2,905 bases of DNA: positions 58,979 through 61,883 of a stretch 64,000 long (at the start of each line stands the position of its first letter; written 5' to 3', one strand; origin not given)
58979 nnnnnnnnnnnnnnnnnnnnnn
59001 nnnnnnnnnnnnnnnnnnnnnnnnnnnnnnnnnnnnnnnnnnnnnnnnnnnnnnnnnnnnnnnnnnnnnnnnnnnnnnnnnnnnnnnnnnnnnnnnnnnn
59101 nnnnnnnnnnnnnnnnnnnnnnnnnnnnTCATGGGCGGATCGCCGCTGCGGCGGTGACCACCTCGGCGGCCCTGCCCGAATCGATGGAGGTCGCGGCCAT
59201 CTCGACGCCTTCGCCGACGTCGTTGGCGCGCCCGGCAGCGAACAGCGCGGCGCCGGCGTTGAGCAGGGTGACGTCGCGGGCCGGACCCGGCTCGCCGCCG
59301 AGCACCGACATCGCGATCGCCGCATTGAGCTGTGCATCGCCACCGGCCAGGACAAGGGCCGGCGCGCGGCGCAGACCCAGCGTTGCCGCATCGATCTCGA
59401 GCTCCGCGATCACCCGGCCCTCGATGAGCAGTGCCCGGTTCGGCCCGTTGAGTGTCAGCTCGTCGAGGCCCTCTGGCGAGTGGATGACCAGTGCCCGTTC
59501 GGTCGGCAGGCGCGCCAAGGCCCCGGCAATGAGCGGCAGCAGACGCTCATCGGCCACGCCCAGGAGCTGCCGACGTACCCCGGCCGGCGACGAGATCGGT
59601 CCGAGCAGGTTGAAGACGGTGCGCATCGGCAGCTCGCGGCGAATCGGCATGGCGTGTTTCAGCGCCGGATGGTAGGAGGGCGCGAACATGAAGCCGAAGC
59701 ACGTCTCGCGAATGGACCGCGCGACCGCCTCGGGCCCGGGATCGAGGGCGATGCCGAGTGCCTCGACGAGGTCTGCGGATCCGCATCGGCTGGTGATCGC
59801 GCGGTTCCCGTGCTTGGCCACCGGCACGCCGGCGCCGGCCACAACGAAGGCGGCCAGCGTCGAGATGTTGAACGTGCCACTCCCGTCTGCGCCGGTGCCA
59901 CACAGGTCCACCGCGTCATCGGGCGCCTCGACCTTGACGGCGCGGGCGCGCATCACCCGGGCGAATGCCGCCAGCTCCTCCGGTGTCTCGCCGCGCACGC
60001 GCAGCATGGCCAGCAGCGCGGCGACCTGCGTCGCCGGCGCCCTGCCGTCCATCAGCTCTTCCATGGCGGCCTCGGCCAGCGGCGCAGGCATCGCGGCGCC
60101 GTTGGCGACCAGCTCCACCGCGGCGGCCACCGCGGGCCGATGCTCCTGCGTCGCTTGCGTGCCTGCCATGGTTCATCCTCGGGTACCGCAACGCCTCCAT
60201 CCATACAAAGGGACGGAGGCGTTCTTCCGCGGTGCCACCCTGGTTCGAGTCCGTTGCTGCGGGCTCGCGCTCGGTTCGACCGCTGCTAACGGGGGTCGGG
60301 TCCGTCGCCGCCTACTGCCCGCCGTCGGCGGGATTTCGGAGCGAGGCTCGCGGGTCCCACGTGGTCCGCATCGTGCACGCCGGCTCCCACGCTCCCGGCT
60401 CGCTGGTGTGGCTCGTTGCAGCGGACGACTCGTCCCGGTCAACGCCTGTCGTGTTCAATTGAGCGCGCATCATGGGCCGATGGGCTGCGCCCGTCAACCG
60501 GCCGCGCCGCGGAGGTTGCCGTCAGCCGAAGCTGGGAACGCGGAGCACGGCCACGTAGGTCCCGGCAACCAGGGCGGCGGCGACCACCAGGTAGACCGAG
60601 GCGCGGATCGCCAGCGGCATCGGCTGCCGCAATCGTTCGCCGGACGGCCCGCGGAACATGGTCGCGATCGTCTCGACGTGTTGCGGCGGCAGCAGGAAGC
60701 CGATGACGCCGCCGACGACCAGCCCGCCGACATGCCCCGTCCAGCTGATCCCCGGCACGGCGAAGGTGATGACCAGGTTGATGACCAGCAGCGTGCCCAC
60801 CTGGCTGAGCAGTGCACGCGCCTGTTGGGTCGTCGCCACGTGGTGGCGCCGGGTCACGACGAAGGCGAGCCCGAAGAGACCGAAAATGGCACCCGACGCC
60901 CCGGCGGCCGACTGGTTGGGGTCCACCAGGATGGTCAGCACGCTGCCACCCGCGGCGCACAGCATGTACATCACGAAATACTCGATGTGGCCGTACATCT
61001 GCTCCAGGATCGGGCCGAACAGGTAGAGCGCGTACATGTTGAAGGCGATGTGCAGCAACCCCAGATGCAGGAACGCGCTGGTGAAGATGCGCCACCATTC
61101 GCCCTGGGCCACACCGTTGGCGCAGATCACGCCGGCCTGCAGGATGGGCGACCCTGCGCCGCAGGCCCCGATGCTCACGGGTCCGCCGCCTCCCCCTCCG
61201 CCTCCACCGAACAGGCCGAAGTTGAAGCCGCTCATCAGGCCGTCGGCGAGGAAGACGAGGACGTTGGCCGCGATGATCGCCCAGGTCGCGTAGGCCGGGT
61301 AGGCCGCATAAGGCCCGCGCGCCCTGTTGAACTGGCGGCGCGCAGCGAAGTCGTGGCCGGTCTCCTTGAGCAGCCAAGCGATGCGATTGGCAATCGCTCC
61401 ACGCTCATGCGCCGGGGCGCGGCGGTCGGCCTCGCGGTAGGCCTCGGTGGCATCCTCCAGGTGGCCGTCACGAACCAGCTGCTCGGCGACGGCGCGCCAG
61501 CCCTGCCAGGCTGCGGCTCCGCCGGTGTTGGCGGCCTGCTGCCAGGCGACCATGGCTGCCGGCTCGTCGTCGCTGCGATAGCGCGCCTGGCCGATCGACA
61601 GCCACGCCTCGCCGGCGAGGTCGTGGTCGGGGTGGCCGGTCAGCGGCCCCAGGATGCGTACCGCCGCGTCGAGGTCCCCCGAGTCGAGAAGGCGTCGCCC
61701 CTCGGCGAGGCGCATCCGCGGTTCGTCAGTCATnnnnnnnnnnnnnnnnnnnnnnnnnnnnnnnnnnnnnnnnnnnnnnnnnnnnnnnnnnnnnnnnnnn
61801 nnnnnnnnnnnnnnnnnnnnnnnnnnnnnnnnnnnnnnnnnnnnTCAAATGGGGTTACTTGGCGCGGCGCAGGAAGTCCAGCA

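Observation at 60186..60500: Trp-type T-box riboswitch candidate controlling the trpD-trpCFB-trpA operon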

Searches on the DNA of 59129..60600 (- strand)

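Call 4: search_rna_families(source=window, start=60100, end=60600, threshold=evalue, max_evalue=10, show_alignments=6)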
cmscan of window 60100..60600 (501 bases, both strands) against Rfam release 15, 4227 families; matches with E-value up to 10: 2.
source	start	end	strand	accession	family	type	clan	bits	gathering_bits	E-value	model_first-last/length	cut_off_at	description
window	60206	60451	-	RF00230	T-box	Cis-reg; leader;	-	50.9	93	2.6e-10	1-219/219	no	T-box leader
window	60390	60512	+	RF02146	MEG8_2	Gene; lncRNA;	-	21.4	45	0.53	1-111/111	no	Maternally expressed 8 exon 2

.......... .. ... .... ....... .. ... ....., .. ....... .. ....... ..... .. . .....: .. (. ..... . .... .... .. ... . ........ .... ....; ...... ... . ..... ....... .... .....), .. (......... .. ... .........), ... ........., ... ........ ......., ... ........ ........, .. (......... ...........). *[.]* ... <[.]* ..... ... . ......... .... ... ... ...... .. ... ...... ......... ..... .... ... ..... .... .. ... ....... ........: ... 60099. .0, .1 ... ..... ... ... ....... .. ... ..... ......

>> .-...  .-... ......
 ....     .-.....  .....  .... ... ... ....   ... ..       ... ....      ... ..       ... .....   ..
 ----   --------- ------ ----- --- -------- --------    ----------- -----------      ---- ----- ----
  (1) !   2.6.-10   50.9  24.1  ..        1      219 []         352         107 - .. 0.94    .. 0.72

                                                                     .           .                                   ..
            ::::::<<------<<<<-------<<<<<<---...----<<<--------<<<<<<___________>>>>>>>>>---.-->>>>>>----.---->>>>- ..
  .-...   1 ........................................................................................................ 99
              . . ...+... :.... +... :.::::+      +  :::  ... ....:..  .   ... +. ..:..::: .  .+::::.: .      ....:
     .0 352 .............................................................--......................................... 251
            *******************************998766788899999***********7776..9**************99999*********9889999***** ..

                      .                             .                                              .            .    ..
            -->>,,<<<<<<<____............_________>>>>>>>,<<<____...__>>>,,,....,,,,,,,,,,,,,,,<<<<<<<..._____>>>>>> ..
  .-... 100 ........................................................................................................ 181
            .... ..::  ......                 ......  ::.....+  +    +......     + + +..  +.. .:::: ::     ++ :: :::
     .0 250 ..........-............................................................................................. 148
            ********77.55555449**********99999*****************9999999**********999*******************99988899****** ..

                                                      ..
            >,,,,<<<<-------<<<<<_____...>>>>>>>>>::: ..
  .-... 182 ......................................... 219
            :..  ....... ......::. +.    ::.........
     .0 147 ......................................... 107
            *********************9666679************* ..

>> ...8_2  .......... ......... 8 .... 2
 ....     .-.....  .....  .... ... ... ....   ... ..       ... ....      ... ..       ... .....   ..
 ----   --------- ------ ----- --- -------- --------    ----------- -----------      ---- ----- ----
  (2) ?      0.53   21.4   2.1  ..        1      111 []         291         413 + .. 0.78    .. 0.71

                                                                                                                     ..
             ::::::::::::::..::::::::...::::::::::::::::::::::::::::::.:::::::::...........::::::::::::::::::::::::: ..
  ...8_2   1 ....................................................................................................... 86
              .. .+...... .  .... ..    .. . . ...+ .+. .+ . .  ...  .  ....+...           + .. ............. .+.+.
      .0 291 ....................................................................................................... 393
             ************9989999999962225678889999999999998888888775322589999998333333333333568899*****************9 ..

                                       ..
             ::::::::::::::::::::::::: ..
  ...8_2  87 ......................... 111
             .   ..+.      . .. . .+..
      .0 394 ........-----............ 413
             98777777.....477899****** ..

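Call 24: search_rna_families(sources=[L033, L017, L028, L037, L001, L002, L003, L022, L027, L004, L005, L009, L014, L018, L024, L035, L040, L008, L010], threshold=gathering)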
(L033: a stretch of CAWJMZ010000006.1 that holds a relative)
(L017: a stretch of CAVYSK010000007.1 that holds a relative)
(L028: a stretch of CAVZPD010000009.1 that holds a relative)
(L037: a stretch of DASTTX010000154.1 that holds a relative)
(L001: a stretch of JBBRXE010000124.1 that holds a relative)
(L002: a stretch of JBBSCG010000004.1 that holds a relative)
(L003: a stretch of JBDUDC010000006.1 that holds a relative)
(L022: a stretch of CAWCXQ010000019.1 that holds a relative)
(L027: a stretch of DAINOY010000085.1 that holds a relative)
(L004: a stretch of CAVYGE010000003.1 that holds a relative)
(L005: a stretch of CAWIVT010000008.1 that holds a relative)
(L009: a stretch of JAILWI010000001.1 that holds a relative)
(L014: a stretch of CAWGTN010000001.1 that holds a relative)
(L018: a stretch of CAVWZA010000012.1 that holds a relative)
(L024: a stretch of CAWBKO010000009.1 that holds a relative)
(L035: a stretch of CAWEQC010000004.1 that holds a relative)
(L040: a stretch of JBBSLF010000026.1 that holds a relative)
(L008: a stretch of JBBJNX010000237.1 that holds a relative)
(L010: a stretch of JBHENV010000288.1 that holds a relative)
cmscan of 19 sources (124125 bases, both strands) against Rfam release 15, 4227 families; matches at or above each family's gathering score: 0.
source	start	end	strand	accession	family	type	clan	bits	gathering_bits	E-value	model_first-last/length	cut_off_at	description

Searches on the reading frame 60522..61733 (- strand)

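Call 7: search_protein_families(library=pfam, proteins=[window:60522-61733:-])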
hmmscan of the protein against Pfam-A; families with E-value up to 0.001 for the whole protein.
window:60522-61733:- (403 aa): 3 families
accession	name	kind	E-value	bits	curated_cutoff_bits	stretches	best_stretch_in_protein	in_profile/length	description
PF01694.28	Rhomboid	-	6.2e-36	124.2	22.6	1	211-348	2-140/143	Rhomboid domain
PF13432.12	TPR_16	-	0.00016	22.5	32.7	1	9-68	1-57/65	Tetratricopeptide repeat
PF08551.15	DUF1751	-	0.00035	21.5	22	1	214-270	9-65/99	Eukaryotic integral membrane protein (DUF1751)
